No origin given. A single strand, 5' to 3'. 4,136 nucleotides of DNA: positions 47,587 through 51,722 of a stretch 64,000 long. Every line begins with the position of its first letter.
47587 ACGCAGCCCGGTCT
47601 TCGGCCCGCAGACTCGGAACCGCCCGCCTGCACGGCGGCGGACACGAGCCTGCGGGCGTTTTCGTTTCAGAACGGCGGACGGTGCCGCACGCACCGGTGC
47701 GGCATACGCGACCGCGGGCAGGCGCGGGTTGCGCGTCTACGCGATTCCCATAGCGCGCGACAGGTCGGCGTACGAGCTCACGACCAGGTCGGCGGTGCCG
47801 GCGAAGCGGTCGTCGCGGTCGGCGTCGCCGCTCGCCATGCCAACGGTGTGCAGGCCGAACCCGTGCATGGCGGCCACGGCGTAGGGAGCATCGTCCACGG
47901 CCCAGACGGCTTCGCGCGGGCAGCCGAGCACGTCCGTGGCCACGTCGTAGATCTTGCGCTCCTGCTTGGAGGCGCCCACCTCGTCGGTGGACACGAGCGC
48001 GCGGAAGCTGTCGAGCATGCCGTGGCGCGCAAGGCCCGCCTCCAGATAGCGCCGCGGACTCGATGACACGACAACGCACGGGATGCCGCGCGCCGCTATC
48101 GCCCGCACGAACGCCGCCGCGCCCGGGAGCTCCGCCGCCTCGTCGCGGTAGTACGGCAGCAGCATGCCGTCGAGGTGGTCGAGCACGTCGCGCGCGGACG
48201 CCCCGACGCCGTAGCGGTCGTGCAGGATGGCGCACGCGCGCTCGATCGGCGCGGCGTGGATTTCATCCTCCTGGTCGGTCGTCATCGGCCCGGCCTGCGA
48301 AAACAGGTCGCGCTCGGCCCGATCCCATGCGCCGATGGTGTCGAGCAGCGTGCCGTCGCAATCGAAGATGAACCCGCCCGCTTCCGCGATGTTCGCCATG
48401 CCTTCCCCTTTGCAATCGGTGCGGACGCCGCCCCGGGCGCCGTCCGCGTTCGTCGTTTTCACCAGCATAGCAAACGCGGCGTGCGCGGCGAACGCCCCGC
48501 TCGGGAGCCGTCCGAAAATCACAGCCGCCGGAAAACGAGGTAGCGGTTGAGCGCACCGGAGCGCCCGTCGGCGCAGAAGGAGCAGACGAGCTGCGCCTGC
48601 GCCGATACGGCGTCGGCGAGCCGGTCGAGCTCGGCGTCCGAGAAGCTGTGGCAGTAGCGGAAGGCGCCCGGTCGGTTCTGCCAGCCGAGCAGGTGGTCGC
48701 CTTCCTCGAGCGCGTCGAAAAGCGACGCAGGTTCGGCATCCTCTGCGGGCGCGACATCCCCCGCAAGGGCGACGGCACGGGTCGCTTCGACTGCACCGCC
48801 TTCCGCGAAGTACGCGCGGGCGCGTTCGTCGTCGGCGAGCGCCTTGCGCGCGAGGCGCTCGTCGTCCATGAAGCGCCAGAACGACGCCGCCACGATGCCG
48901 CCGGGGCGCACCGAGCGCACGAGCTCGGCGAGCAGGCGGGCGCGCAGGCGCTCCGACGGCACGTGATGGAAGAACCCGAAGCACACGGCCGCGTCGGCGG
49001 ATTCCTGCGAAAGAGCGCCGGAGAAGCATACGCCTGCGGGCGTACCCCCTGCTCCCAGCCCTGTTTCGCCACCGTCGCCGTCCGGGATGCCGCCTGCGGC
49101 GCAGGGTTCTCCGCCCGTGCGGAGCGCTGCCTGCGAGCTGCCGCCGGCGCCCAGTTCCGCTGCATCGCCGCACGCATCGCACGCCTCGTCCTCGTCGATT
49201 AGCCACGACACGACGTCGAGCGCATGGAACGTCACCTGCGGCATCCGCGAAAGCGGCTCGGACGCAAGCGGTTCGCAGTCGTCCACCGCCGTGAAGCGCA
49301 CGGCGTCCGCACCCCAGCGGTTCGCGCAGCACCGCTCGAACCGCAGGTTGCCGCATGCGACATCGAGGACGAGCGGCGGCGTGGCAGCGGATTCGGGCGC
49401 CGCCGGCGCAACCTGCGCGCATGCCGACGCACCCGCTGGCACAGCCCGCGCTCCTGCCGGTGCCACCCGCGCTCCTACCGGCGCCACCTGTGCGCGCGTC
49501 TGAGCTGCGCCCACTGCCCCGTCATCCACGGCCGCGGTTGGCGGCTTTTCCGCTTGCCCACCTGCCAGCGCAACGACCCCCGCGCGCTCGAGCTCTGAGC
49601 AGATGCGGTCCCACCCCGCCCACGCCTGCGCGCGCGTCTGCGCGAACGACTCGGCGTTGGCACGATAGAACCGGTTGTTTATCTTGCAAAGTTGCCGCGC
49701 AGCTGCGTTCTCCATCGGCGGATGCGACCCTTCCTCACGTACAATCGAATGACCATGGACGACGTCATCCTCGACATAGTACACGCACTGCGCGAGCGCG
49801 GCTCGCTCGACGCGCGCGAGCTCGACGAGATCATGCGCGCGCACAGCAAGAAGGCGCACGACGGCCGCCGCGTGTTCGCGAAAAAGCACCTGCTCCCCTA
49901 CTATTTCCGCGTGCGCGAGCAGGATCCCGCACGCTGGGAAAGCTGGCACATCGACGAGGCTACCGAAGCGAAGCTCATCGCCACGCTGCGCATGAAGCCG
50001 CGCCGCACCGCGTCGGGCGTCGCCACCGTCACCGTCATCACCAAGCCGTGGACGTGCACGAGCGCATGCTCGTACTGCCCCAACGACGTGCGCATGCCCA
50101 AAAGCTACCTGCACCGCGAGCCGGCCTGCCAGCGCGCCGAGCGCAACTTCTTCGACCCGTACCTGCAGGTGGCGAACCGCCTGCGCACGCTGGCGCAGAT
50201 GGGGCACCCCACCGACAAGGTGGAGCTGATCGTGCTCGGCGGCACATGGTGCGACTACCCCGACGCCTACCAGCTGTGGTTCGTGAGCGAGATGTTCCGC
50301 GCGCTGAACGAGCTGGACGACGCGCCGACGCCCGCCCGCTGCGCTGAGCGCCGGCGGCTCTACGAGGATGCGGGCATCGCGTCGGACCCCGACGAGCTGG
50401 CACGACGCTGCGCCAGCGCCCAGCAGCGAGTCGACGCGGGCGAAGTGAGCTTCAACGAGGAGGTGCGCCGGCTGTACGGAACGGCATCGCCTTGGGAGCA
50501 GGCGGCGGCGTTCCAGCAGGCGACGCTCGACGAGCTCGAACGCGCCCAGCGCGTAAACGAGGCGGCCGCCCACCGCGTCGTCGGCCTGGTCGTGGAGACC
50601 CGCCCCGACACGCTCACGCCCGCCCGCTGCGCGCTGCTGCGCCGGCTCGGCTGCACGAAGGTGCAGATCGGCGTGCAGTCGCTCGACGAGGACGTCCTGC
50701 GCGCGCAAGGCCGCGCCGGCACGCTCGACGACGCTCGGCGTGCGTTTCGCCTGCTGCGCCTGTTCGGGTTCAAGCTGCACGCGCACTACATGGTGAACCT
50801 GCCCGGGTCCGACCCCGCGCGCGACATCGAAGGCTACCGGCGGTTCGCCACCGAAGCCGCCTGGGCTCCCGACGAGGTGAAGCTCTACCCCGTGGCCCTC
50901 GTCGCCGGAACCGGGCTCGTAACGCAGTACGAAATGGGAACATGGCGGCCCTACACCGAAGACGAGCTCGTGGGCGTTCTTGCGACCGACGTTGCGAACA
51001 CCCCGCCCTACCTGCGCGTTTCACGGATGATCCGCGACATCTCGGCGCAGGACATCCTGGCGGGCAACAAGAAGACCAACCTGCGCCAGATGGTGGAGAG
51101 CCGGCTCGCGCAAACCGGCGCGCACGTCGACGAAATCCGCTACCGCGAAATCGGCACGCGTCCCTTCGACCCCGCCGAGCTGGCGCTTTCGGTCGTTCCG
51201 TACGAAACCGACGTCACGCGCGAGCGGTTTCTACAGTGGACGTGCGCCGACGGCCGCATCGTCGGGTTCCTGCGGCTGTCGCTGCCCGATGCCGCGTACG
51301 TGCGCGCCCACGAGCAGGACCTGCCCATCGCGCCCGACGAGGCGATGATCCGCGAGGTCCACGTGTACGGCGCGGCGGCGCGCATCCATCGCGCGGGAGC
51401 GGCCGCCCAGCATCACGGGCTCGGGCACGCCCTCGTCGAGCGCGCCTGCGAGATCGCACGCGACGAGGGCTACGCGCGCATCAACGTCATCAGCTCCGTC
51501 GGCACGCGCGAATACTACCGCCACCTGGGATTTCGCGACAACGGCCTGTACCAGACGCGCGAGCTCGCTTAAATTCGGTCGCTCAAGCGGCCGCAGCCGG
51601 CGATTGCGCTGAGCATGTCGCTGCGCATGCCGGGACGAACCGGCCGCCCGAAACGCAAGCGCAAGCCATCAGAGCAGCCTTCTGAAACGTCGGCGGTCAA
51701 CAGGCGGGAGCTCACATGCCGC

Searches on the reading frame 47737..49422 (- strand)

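Call 44: search_protein_families(library=pfam, proteins=[window:47737-49422:-])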
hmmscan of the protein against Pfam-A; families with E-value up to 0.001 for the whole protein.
window:47737-49422:- (561 aa): 3 families
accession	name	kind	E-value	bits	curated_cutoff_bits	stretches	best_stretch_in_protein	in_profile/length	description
PF00702.32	Hydrolase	-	6.7e-17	62.9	26.4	1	351-521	4-189/191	haloacid dehalogenase-like hydrolase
PF13419.12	HAD_2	-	1.4e-13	51.8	23.8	1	352-528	2-177/178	Haloacid dehalogenase-like hydrolase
PF12710.13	HAD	-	1.7e-10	42.1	27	1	352-479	2-130/189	haloacid dehalogenase-like hydrolase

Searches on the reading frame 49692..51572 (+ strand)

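Call 44: search_protein_families(library=pfam, proteins=[window:49692-51572:+])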
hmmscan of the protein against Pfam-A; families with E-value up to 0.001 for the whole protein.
window:49692-51572:+ (626 aa): 5 families
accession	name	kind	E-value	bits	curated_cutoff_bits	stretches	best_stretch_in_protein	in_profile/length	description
PF16199.10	Radical_SAM_C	-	6.8e-18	65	31.9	1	393-473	1-84/85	Radical_SAM C-terminal domain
PF04055.27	Radical_SAM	-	1.7e-15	58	29.5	1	274-373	52-154/166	Radical SAM superfamily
PF00583.31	Acetyltransf_1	-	2.2e-07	31.6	20.7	1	509-614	31-116/116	Acetyltransferase (GNAT) family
PF13673.13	Acetyltransf_10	-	5.2e-06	26.9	23.6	1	571-620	62-113/128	Acetyltransferase (GNAT) domain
PF13508.13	Acetyltransf_7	-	5.4e-05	23.9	27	1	571-615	39-83/84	Acetyltransferase (GNAT) domain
